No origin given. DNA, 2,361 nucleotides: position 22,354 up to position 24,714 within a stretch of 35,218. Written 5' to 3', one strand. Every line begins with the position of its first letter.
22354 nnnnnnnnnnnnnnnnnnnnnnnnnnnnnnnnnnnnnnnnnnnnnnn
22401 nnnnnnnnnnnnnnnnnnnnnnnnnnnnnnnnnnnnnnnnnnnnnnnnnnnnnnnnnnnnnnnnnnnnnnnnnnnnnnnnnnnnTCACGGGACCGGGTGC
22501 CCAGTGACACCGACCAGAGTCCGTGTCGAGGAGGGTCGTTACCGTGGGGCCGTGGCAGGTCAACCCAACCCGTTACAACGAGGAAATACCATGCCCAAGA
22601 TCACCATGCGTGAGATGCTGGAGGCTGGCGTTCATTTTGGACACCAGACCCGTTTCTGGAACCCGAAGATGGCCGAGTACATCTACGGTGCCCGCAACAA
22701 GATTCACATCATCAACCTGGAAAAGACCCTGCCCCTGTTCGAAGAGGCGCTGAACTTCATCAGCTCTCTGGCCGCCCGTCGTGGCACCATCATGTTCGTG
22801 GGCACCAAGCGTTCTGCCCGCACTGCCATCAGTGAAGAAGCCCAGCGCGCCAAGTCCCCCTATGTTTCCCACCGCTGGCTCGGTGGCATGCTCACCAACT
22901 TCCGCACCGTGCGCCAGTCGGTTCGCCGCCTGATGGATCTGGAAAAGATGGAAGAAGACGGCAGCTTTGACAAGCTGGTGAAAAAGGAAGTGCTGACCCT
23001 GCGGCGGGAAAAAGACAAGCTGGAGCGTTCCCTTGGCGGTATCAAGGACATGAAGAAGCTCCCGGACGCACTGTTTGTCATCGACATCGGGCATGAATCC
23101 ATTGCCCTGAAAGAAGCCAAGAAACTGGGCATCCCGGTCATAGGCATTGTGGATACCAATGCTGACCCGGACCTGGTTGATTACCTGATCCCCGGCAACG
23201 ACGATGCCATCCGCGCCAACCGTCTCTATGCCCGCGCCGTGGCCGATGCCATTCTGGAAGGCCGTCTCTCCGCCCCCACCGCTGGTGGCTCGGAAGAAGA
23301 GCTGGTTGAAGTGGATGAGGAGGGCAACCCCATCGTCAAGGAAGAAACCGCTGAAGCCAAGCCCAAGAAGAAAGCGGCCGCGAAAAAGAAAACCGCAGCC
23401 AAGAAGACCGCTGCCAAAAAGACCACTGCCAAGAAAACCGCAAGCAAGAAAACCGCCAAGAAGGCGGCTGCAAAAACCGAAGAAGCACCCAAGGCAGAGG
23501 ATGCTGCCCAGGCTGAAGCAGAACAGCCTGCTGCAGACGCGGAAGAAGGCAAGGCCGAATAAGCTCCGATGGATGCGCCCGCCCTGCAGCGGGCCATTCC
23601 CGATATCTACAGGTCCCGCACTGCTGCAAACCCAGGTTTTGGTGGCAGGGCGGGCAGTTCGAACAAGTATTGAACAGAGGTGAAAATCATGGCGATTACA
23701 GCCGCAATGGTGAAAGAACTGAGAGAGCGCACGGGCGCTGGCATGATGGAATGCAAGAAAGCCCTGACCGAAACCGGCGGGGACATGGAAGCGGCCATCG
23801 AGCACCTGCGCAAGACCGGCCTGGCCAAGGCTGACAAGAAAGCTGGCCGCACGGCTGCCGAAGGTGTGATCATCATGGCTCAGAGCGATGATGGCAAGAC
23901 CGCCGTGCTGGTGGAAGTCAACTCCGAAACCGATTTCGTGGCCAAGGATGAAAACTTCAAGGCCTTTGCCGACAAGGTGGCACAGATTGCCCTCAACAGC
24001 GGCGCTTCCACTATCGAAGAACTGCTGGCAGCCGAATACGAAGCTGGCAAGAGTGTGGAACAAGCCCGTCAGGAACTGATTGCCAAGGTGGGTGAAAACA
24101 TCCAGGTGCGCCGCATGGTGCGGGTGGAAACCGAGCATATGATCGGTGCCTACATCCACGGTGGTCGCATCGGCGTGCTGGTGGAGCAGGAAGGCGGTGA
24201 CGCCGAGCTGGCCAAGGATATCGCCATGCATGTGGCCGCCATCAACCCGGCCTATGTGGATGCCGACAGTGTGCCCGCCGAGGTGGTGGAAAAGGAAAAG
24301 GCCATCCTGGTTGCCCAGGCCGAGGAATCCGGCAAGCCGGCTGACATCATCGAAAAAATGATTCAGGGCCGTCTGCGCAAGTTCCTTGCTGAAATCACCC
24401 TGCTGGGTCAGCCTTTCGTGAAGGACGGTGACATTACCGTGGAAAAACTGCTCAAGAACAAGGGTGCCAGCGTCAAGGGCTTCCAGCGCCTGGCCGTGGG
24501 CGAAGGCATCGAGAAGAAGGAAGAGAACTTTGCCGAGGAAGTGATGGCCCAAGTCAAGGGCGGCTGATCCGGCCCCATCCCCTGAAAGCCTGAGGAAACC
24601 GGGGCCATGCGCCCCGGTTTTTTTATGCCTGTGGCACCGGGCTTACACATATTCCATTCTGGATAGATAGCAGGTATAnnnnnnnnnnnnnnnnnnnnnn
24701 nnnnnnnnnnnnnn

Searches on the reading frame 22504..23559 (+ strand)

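Call 95: search_protein_families(library=pfam, proteins=[window:22504-23559:+], max_evalue=0.00001)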
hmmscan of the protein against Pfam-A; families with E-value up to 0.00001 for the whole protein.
window:22504-23559:+ (352 aa): 1 family
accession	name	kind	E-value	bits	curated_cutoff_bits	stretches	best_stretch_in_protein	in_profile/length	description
PF00318.25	Ribosomal_S2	-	9e-99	329.5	26.1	1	38-253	1-216/216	Ribosomal protein S2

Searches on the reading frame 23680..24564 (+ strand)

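Call 95: search_protein_families(library=pfam, proteins=[window:23680-24564:+], max_evalue=0.00001)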
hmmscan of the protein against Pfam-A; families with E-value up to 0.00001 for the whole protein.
window:23680-24564:+ (295 aa): 1 family
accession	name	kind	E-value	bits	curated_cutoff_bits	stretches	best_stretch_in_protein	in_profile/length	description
PF00889.24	EF_TS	-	2.2e-78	263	27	1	75-275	1-204/204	Elongation factor TS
